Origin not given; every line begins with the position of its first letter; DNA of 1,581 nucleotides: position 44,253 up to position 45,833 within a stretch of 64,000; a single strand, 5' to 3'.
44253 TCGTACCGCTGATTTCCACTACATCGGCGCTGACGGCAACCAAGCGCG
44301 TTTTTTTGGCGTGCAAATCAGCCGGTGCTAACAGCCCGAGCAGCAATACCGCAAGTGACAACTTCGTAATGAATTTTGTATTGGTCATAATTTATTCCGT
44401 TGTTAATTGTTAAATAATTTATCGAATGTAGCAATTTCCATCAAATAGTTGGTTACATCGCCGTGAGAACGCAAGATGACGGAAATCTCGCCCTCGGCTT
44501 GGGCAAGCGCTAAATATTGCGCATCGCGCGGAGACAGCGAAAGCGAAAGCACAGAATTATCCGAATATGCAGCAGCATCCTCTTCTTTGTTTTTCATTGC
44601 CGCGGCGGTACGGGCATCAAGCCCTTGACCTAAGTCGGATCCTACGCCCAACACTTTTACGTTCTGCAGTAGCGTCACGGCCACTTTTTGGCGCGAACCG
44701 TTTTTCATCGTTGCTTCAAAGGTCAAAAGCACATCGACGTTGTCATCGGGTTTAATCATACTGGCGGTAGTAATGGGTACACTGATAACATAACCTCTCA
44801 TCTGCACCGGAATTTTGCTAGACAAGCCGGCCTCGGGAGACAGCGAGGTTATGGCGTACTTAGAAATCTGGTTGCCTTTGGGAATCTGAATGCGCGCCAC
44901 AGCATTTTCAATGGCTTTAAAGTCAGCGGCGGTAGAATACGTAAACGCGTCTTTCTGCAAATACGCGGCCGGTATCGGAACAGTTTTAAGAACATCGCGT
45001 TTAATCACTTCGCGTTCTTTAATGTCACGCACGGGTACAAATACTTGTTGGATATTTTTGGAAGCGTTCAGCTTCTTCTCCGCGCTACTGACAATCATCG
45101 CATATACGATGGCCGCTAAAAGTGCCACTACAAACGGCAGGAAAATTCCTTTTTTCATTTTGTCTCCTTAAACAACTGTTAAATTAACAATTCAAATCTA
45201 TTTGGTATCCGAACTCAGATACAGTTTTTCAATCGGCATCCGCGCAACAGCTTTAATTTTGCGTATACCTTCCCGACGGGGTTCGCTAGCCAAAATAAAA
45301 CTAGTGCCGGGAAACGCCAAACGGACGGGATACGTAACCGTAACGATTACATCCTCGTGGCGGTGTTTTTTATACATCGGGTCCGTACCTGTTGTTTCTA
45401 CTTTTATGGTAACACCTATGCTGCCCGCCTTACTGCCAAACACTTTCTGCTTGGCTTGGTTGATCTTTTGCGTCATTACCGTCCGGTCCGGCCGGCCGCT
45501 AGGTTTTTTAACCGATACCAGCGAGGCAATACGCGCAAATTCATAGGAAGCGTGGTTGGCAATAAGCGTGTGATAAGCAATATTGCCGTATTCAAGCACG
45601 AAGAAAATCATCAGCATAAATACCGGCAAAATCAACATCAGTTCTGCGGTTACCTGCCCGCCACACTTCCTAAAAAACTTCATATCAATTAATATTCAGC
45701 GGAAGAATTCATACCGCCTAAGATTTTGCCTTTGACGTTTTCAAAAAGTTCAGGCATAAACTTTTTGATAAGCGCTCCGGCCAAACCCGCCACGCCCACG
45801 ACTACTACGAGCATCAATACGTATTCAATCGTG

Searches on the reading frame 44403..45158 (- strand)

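Call 15: search_protein_families(library=pfam, proteins=[window:44403-45158:-], max_evalue=0.001)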
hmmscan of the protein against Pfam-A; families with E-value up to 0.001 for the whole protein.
window:44403-45158:- (251 aa): 1 family
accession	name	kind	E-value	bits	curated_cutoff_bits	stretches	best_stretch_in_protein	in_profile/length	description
PF16976.10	RcpC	-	2.5e-18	66.5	28.8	1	111-230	2-114/114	Flp pilus assembly protein RcpC/CpaB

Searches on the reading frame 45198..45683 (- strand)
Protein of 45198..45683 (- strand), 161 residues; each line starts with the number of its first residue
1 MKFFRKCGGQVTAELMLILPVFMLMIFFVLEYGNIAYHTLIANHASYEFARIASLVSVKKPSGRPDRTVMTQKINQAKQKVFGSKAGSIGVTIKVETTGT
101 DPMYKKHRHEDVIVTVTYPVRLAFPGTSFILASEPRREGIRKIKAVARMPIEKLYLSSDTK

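Call 15: search_protein_families(library=pfam, proteins=[window:45198-45683:-], max_evalue=0.001)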
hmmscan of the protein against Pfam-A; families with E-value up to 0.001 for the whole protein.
window:45198-45683:- (161 aa): 1 family
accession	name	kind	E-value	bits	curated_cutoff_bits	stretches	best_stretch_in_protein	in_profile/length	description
PF07811.17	TadE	-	9.7e-11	42.1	22.9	1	9-51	1-43/43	TadE-like protein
